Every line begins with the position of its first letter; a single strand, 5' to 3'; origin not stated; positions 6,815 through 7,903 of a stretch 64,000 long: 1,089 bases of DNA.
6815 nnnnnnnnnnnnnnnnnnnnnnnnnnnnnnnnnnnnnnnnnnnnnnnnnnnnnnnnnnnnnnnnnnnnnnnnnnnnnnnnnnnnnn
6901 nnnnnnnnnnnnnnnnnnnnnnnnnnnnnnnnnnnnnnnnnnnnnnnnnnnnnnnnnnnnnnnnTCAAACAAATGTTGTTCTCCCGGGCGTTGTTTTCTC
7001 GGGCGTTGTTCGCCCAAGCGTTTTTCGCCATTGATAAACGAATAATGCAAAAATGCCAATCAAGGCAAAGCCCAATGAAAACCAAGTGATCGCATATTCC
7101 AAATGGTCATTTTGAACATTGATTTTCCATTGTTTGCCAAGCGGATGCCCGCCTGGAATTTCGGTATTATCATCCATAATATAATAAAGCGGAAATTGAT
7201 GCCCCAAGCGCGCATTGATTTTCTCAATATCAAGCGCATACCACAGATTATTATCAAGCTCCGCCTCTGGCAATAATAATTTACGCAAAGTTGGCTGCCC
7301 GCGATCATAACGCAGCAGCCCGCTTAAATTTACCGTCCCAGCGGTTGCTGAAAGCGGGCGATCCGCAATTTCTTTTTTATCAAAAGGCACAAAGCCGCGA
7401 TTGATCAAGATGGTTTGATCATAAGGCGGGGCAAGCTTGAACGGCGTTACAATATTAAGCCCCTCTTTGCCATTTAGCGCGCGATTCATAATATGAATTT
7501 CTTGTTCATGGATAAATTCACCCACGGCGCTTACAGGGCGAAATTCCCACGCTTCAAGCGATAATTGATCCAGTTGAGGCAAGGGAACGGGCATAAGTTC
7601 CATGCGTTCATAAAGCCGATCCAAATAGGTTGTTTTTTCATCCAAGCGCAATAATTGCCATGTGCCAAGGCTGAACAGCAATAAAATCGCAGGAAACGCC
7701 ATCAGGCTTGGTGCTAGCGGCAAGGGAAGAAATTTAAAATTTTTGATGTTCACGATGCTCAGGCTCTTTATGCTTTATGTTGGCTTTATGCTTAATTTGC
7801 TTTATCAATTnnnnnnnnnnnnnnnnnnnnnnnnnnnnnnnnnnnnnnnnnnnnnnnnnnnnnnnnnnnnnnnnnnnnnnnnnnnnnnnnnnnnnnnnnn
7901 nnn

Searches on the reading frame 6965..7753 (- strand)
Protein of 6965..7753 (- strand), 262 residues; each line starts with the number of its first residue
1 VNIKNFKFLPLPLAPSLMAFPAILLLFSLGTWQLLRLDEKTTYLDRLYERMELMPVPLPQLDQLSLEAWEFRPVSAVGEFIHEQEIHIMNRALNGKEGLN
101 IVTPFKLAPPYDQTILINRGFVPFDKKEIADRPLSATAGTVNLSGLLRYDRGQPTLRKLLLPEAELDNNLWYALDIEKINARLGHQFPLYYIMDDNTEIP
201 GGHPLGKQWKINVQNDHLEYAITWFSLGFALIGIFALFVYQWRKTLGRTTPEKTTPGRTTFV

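Call 17: search_protein_families(library=pfam, proteins=[window:6965-7753:-], max_evalue=0.001)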
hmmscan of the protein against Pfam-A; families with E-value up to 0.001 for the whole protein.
window:6965-7753:- (262 aa): 1 family
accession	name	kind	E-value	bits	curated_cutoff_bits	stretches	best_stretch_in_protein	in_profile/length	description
PF02104.20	SURF1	-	6.7e-41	141.3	23.4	1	23-228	4-204/205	SURF1 family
